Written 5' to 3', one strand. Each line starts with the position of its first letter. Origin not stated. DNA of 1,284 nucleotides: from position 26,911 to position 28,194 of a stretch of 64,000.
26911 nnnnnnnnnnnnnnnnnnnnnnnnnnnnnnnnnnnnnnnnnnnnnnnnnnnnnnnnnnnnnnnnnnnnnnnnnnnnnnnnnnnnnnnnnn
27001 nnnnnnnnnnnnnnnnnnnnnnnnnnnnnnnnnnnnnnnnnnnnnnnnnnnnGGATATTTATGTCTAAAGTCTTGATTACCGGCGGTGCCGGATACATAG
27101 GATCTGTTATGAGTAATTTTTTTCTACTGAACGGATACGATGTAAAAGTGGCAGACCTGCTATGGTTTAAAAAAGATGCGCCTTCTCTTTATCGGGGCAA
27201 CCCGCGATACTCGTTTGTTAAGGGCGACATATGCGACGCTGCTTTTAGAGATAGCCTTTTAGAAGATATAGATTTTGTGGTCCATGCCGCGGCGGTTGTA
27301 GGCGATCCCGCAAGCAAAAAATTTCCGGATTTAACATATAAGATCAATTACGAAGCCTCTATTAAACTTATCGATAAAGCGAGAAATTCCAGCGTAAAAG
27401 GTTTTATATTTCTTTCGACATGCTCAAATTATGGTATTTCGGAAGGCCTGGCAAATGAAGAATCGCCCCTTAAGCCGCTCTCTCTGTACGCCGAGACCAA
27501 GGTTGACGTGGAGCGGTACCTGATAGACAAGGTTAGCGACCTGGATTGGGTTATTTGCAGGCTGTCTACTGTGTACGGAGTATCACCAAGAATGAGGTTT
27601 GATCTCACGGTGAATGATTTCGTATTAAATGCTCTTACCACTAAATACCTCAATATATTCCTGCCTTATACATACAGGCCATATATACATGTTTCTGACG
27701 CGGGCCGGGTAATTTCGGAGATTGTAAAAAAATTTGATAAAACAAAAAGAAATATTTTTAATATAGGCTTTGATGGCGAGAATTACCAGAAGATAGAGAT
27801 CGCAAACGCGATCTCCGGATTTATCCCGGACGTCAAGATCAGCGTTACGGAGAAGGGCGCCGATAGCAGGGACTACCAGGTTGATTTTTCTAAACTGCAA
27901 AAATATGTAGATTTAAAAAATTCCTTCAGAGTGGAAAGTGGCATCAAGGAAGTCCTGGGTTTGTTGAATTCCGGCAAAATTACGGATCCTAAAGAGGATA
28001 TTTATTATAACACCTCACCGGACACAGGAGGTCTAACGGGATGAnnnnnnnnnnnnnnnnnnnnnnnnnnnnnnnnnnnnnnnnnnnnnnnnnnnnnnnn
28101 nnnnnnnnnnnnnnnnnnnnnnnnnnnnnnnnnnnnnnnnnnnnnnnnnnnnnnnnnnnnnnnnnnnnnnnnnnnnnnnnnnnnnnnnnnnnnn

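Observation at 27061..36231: Complete legionaminic/pseudaminic-type nonulosonic acid pathway with an acetamidino-forming module and a fused HisF-HisH protein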

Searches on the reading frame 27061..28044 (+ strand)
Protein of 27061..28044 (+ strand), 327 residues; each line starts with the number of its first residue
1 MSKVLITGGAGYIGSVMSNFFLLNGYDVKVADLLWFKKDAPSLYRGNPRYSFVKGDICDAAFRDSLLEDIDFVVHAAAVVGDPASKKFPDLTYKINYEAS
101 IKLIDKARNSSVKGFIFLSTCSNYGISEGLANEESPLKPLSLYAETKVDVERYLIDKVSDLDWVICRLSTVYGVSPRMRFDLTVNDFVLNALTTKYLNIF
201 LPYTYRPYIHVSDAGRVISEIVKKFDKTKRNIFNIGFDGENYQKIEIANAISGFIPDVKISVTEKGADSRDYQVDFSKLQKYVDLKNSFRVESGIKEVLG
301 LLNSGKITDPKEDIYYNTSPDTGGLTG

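Call 3: search_protein_families(library=pfam, proteins=[window:27061-28044:+])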
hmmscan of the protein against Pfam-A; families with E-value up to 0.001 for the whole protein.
window:27061-28044:+ (327 aa): 8 families
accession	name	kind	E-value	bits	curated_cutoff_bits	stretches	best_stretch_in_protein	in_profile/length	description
PF01370.27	Epimerase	-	6.8e-35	121.1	20.9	1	4-236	1-240/240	NAD dependent epimerase/dehydratase family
PF16363.11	GDP_Man_Dehyd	-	1e-21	78.2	27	1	5-253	1-267/332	GDP-mannose 4,6 dehydratase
PF01073.25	3Beta_HSD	-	1.4e-13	51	22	1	5-154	1-157/280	3-beta hydroxysteroid dehydrogenase/isomerase family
PF04321.23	RmlD_sub_bind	-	9.5e-11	41.7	27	1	3-177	2-157/287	RmlD substrate binding domain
PF13460.12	NAD_binding_10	-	2.2e-08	34.6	27.2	1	8-170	1-145/184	NAD(P)H-binding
PF02719.21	Polysacc_synt_2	-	1.8e-06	27.8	20.2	1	4-120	1-128/293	Polysaccharide biosynthesis protein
PF05368.20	NmrA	-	1.5e-05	25.2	27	1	2-252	3-231/298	NmrA-like family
PF07993.18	NAD_binding_4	-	4.4e-05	23.2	20.1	0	48-176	61-211/258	Male sterility protein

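Call 4: search_protein_families(library=ncbifam, proteins=[window:27061-28044:+])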
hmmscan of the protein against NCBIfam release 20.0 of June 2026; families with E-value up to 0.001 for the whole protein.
window:27061-28044:+ (327 aa): 21 families
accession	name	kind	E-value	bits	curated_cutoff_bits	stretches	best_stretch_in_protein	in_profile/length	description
TIGR01179.1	galE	equivalog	6.1e-28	97.6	262.3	1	3-175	1-180/332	UDP-glucose 4-epimerase GalE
TIGR01181.1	dTDP_gluc_dehyt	equivalog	2.9e-22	79.2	365.1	1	3-298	1-307/321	dTDP-glucose 4,6-dehydratase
NF007956.0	PRK10675.1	subfamily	2.2e-16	59.9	394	1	3-168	2-175/338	UDP-glucose 4-epimerase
TIGR02197.1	heptose_epim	equivalog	6.8e-16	58.3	274.6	1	4-300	1-311/316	ADP-glyceromanno-heptose 6-epimerase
NF043036.1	ErythonDh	equivalog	1.1e-14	54.3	325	1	3-170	2-178/321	D-erythronate dehydrogenase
TIGR04180.1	EDH_00030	hypoth_equivalog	1.4e-14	53.9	475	1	4-237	1-239/297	NAD-dependent 4,6-dehydratase LegB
NF007490.0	PRK10084.1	subfamily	2.2e-11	43.4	649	1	3-79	2-83/361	dTDP-glucose 4,6-dehydratase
NF011728.1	PRK15181.1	equivalog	1.8e-10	40.3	760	1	4-153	18-175/348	Vi polysaccharide biosynthesis UDP-N-acetylglucosaminuronic acid C-4 epimerase TviC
TIGR03589.1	PseB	equivalog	3e-09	36.3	407.75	1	3-121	6-126/324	UDP-N-acetylglucosamine 4,6-dehydratase (inverting)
TIGR01214.1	rmlD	equivalog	3.6e-09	36.1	224.05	1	3-184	1-163/285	dTDP-4-dehydrorhamnose reductase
TIGR03466.1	HpnA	hypoth_equivalog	4.2e-09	35.7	367.65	1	3-170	2-169/327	hopanoid-associated sugar epimerase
NF007582.0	PRK10217.1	equivalog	1.8e-08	33.9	698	1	1-258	1-273/355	dTDP-glucose 4,6-dehydratase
NF008872.0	PRK11908.1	equivalog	2e-08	33.7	294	1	1-137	1-137/349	bifunctional UDP-4-keto-pentose/UDP-xylose synthase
NF042423.1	oxyalk_red_Shew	equivalog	3.9e-07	29.5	580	1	2-159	9-161/331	2-alkyl-3-oxoalkanoate reductase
NF005998.1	PRK08125.1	equivalog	4.9e-07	28.5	777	1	2-133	316-445/649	bifunctional UDP-4-amino-4-deoxy-L-arabinose formyltransferase/UDP-glucuronic acid oxidase ArnA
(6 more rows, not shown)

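Call 20: search_solved_structures(query=window:27061-28041:+, max_evalue=1e-10)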
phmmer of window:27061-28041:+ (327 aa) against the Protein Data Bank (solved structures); distinct sequences matched with E-value up to 1e-10: 42.
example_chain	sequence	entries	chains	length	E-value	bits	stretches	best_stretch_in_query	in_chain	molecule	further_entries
6vo6_A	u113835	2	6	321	2.1e-55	191.5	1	2-304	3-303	Putative sugar-nucleotide epimerase/dehydratease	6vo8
8rdg_A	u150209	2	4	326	9.8e-23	84.2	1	3-238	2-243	SDR family NAD(P)-dependent oxidoreductase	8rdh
8rdi_A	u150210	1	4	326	3.5e-22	82.4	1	3-238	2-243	SDR family NAD(P)-dependent oxidoreductase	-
6wjb_A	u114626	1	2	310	7.5e-21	78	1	3-296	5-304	NAD-dependent epimerase/dehydratase family protein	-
6wj9_A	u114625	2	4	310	3.8e-20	75.7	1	3-296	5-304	NAD-dependent epimerase/dehydratase family protein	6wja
1kvs_A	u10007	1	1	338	1.6e-18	70.4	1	3-169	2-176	UDP-GALACTOSE 4-EPIMERASE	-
5gy7_A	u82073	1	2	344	3e-18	69.5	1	3-169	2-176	UDP-glucose 4-epimerase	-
1lrj_A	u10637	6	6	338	5.6e-18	68.6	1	3-169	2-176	UDP-glucose 4-epimerase | UDP-GALACTOSE 4-EPIMERASE | UDP-GALACTOSE-4-EPIMERASE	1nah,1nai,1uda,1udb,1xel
1udc_A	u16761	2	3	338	7.7e-18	68.1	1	3-169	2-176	UDP-GALACTOSE-4-EPIMERASE | UDP-GALACTOSE 4-EPIMERASE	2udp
1kvq_A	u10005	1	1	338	7.8e-18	68.1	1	3-169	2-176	UDP-GALACTOSE 4-EPIMERASE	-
1kvt_A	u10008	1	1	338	7.8e-18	68.1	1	3-169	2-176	UDP-GALACTOSE 4-EPIMERASE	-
1lrk_A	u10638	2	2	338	9.4e-18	67.8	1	3-169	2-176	UDP-glucose 4-epimerase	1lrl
1kvr_A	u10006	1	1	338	1.1e-17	67.7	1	3-169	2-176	UDP-GALACTOSE 4-EPIMERASE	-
1kvu_A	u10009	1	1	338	2.8e-17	66.3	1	3-169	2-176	UDP-GALACTOSE 4-EPIMERASE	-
1a9z_A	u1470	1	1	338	2.8e-17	66.3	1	3-169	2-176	UDP-GALACTOSE 4-EPIMERASE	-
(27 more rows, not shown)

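Call 30: search_solved_structures(query=window:27061-28041:+, max_evalue=1e-40, show_alignments=1)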
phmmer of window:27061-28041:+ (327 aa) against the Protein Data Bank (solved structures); distinct sequences matched with E-value up to 1e-40: 1.
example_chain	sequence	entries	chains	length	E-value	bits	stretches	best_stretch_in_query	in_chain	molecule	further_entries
6vo6_A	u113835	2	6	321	2.1e-55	191.5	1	2-304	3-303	Putative sugar-nucleotide epimerase/dehydratease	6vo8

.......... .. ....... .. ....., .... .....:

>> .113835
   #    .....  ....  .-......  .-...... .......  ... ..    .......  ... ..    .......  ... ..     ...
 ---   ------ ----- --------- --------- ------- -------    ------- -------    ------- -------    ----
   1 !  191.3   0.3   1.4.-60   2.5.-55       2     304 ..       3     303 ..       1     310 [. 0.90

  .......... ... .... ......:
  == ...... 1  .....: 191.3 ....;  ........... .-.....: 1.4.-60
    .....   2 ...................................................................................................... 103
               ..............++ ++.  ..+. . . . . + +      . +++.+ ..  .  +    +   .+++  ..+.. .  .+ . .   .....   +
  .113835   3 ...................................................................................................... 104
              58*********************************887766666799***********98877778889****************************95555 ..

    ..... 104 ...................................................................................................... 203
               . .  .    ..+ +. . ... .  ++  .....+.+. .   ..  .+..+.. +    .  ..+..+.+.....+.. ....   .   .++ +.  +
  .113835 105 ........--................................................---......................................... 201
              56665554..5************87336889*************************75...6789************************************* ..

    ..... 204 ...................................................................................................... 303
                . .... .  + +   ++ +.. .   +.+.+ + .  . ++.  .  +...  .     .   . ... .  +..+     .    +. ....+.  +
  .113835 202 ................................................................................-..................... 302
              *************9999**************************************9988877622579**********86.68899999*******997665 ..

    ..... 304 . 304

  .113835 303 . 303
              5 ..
